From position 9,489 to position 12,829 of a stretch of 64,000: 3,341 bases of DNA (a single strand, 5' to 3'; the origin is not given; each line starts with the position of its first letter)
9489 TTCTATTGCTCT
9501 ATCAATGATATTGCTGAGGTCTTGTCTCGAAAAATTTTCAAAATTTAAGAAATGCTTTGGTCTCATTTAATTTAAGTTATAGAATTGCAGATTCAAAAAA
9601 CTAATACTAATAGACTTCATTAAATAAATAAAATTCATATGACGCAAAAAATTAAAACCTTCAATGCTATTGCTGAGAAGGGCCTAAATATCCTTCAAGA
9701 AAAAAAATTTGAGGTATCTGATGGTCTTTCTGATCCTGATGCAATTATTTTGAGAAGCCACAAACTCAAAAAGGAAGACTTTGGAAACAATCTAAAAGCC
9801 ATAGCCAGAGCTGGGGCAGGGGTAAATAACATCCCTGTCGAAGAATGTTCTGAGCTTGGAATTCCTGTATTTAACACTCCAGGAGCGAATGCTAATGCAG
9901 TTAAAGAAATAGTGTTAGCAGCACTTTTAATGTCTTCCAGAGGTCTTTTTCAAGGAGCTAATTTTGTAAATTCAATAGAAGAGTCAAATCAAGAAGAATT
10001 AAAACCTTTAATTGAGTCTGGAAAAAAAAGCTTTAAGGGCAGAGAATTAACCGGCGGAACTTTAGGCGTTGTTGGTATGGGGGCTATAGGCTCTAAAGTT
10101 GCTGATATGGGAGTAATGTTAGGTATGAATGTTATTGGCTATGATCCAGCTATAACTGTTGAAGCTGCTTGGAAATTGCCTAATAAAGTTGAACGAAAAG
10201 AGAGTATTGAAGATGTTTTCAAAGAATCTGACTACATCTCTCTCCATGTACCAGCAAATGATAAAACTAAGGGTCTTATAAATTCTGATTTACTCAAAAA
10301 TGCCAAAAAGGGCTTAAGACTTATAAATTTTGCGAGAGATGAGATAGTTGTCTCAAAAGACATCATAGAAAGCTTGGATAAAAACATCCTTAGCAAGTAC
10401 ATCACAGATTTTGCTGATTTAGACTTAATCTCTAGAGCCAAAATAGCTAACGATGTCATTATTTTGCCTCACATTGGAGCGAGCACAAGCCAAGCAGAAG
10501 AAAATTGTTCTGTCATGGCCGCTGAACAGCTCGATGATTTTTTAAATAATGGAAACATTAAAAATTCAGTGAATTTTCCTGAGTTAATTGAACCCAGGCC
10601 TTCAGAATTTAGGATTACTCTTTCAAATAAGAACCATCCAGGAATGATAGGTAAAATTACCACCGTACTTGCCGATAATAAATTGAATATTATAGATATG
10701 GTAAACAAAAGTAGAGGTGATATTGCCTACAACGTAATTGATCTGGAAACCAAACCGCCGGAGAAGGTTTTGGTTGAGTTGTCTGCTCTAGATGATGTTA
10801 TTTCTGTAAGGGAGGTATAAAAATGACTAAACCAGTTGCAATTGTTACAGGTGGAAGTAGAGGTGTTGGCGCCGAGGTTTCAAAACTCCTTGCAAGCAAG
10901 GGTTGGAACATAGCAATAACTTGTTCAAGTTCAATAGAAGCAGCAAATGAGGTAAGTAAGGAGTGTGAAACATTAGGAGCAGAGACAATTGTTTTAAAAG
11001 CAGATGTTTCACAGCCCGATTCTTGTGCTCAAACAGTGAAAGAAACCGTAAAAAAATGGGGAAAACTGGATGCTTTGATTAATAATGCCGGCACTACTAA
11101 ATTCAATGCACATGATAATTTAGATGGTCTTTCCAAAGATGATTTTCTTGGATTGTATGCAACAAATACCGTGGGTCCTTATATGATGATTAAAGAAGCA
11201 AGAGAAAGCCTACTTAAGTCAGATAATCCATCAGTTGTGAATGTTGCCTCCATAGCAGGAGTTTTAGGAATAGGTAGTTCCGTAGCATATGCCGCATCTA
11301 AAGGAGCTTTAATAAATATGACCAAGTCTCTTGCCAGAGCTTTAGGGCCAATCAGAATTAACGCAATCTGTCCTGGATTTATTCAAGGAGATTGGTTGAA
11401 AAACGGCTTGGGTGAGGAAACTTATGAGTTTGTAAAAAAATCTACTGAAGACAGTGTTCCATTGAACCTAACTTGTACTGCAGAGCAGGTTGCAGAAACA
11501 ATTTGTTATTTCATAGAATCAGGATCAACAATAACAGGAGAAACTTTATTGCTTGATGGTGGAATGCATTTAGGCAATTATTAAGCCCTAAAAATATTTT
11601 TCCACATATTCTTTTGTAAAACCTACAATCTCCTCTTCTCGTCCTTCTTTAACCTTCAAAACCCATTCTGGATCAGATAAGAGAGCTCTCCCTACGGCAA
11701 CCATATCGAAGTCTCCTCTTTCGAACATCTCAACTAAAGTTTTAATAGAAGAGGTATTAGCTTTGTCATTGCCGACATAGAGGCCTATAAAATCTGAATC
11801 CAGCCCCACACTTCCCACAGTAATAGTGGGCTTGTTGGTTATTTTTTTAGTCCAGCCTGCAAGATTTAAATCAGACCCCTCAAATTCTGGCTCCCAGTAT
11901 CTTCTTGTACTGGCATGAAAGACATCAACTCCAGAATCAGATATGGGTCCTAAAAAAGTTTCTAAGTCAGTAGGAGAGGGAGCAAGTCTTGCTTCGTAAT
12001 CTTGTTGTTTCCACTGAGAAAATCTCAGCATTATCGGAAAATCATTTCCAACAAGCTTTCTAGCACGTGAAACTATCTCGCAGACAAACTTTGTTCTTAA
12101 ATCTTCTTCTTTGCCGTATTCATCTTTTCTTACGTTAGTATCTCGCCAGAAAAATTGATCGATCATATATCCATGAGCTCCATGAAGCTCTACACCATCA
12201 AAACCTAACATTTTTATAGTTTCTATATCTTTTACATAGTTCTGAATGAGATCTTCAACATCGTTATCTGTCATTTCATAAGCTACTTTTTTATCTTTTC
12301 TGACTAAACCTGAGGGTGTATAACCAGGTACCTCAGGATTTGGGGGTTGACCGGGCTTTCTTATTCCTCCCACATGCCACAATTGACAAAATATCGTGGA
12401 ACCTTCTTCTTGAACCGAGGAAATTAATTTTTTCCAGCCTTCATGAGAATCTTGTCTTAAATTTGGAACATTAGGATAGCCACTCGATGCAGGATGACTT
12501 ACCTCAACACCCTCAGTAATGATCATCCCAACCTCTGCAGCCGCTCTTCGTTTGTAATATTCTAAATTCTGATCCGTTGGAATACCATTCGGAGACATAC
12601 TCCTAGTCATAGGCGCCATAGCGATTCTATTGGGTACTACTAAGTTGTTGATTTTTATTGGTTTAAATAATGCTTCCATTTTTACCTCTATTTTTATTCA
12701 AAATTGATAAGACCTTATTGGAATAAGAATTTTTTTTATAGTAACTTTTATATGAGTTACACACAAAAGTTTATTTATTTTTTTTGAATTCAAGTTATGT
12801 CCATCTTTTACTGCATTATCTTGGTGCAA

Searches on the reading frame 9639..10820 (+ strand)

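Call 79: search_protein_families(library=pfam, max_evalue=0.001, proteins=[window:9639-10820:+])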
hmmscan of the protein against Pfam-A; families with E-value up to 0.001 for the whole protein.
window:9639-10820:+ (393 aa): 5 families
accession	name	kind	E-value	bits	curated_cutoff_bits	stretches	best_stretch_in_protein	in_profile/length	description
PF02826.25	2-Hacid_dh_C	-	9.4e-36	123.3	25.1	1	121-280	23-178/178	D-isomer specific 2-hydroxyacid dehydrogenase, NAD binding domain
PF00389.36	2-Hacid_dh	-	2.6e-20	72.9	24.6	1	25-312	32-134/134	D-isomer specific 2-hydroxyacid dehydrogenase, catalytic domain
PF01842.31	ACT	-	1.7e-07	31.3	27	1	326-384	3-64/66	ACT domain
PF03446.21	NAD_binding_2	-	3.2e-07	30.9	21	1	142-248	2-109/161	NAD binding domain of 6-phosphogluconate dehydrogenase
PF22629.2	ACT_AHAS_ss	-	2.3e-06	28.1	27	1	328-388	3-66/67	AHAS small subunit-like ACT domain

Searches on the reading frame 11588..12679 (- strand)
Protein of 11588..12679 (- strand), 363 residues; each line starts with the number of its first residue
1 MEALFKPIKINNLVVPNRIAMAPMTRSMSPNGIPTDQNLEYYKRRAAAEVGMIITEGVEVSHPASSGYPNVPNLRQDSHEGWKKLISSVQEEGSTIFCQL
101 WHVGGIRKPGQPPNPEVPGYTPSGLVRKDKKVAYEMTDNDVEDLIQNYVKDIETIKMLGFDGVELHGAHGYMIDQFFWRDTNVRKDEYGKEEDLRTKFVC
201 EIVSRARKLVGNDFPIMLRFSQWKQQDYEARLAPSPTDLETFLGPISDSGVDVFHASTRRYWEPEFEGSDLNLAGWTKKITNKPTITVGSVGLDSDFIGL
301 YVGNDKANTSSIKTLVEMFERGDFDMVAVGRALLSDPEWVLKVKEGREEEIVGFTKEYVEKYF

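Call 79: search_protein_families(library=pfam, max_evalue=0.001, proteins=[window:11588-12679:-])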
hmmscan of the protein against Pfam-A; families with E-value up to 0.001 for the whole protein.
window:11588-12679:- (363 aa): 1 family
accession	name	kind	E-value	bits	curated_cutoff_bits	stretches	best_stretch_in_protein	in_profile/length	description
PF00724.26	Oxidored_FMN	-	1.6e-59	202.4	27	1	4-349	2-341/342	NADH:flavin oxidoreductase / NADH oxidase family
